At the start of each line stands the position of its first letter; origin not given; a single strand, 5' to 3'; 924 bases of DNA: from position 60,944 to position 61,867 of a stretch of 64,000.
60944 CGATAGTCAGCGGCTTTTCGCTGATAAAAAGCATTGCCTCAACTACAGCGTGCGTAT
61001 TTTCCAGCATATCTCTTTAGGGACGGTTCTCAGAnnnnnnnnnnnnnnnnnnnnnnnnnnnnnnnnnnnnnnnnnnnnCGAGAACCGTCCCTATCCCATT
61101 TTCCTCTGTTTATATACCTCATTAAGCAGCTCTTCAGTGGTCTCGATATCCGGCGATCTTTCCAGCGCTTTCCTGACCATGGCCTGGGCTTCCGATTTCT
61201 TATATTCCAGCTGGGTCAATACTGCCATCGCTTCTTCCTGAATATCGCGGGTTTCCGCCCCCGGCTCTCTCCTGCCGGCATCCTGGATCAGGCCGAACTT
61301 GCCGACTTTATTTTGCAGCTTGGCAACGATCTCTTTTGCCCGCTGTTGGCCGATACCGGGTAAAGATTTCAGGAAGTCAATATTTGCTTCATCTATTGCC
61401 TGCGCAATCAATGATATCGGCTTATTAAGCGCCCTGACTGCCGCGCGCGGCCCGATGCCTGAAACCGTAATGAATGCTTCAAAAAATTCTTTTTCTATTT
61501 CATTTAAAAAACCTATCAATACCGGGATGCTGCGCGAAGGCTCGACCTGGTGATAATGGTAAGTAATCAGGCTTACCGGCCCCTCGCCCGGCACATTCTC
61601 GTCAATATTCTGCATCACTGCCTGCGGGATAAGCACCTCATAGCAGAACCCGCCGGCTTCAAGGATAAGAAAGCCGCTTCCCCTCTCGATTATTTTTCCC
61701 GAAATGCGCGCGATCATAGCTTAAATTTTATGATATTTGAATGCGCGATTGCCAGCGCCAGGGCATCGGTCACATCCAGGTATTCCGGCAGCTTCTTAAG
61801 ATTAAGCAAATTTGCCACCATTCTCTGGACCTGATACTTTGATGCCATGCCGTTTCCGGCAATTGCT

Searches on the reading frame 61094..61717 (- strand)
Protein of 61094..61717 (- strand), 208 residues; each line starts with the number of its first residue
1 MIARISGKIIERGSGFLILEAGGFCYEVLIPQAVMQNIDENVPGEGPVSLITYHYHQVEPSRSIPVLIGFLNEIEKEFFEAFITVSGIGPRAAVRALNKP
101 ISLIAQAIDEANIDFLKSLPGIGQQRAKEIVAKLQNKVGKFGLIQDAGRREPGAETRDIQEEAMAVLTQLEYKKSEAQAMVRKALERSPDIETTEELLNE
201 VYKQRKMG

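Call 33: find_encoding_contigs(protein=window:61094-61717:-, flank=10000, max_places=6)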
Protein window:61094-61717:- (208 aa): 1 contig read that carries it; 1 place shown.
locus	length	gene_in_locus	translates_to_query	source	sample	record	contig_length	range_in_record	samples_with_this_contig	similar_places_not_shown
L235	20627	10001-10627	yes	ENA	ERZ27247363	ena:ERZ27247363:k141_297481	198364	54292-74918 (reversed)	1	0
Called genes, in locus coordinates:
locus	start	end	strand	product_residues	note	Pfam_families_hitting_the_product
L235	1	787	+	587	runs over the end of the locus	PF01807:Zn_ribbon_DnaG, PF08275:DNAG_N, PF13662:Toprim_4, PF01751:Toprim (weak), PF13155:Toprim_2, PF10410:DnaB_bind, PF08278:DnaG_DnaB_bind (weak)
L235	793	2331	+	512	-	PF03979:Sigma70_r1_1, PF00140:Sigma70_r1_2, PF04542:Sigma70_r2, PF04539:Sigma70_r3, PF04545:Sigma70_r4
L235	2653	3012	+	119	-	-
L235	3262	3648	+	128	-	-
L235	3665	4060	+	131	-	-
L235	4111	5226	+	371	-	PF04055:Radical_SAM (weak), PF12836:HHH_3 (faint)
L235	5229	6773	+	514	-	PF03130:HEAT_PBS (faint), PF13646:HEAT_2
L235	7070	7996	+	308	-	PF24481:CT398_CC, PF02591:Zn_ribbon_9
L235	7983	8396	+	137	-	PF00075:RNase_H, PF13456:RVT_3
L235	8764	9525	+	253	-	PF20772:TACO1_YebC_N, PF01709:Transcrip_reg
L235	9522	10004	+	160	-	PF02075:RuvC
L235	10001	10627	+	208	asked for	PF01330:RuvA_N, PF14520:HHH_5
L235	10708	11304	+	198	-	PF04079:SMC_ScpB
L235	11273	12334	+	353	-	PF01817:CM_2, PF00800:PDT, PF01842:ACT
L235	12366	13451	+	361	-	PF00155:Aminotran_1_2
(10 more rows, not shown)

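Call 54: find_homologous_proteins(query=window:61094-61717:-, max_evalue=1e-30)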
Query window:61094-61717:- (208 aa): 4776 proteins with E <= 1e-30 among 5324 candidates; the best 120 are listed.
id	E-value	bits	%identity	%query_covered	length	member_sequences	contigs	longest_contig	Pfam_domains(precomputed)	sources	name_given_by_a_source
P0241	4.5e-128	443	100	100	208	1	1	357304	PF14520.13,PF01330.28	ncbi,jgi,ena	ncbi:MAG: Holliday junction branch migration protein RuvA [Candidatus Omnitrophota bacterium]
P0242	1.2e-115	402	91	100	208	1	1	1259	PF14520.13,PF01330.28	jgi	jgi:holliday junction DNA helicase RuvA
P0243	8.7e-114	396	90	99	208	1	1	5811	PF14520.13,PF01330.28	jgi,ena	-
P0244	1.3e-110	386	87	100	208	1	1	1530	PF14520.13,PF01330.28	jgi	jgi:holliday junction DNA helicase RuvA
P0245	6.6e-110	384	86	100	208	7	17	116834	PF14520.13,PF01330.28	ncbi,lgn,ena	-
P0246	1.4e-108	379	86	100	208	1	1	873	PF14520.13,PF01330.28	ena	-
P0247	1.7e-104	366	85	100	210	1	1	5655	PF14520.13,PF01330.28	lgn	-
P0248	3.5e-100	352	81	99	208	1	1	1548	PF14520.13,PF01330.28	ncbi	-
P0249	6.9e-100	351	80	100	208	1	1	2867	PF14520.13,PF01330.28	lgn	-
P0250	1.5e-99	350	79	100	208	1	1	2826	PF14520.13,PF01330.28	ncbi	-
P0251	1.7e-99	350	80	100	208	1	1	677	PF14520.13,PF01330.28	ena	-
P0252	1.7e-99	350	80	100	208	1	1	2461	PF14520.13,PF01330.28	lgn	-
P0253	3.4e-99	349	79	100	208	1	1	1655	PF14520.13,PF01330.28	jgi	jgi:Holliday junction DNA helicase RuvA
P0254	6.0e-99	348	76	100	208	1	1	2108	PF14520.13,PF01330.28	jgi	jgi:Holliday junction DNA helicase RuvA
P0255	1.0e-98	347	79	100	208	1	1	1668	PF14520.13,PF01330.28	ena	-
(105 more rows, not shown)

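Call 55: find_encoding_contigs(protein=P0243, flank=1500, max_places=2)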
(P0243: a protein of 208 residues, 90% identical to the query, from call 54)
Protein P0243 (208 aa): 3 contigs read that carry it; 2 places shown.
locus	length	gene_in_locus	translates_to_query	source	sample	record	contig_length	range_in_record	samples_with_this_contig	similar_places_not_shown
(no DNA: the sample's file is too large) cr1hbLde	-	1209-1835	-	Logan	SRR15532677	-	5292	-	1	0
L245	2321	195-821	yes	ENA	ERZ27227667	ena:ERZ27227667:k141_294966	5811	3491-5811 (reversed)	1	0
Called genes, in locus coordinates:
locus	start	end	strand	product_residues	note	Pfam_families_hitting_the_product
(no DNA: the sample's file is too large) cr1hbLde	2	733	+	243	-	?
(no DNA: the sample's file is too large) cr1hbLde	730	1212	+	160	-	PF02075:RuvC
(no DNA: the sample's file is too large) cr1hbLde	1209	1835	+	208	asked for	PF01330:RuvA_N, PF14520:HHH_5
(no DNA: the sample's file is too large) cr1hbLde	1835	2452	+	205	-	PF04079:SMC_ScpB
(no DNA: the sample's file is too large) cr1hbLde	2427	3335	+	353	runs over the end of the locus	PF01817:CM_2, PF00800:PDT, PF01842:ACT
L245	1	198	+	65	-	?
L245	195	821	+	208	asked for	PF01330:RuvA_N, PF14520:HHH_5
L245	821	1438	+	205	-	PF04079:SMC_ScpB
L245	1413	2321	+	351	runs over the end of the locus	PF01817:CM_2, PF00800:PDT, PF01842:ACT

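Call 56: find_encoding_contigs(protein=P0245, flank=1500, max_places=2)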
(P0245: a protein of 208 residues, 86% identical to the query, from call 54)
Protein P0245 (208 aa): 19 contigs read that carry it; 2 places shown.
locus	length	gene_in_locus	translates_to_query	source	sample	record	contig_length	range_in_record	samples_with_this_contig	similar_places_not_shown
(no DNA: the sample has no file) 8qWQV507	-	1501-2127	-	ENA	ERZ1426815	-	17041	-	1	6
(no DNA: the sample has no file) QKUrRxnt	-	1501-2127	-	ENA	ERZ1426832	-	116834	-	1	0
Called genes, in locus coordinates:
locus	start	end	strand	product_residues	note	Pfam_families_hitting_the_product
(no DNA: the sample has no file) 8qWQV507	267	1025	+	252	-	PF20772:TACO1_YebC_N, PF01709:Transcrip_reg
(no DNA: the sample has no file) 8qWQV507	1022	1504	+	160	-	PF02075:RuvC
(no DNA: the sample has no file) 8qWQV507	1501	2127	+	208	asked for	PF01330:RuvA_N, PF14520:HHH_5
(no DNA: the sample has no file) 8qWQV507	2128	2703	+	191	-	PF04079:SMC_ScpB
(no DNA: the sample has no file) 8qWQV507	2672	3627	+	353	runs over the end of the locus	PF01817:CM_2, PF00800:PDT, PF01842:ACT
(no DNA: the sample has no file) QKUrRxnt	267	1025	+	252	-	PF20772:TACO1_YebC_N, PF01709:Transcrip_reg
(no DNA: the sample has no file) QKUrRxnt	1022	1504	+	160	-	PF02075:RuvC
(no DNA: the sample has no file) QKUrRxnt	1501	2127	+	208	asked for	PF01330:RuvA_N, PF14520:HHH_5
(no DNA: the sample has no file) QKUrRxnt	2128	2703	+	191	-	PF04079:SMC_ScpB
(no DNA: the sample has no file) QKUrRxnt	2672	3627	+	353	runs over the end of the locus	PF01817:CM_2, PF00800:PDT, PF01842:ACT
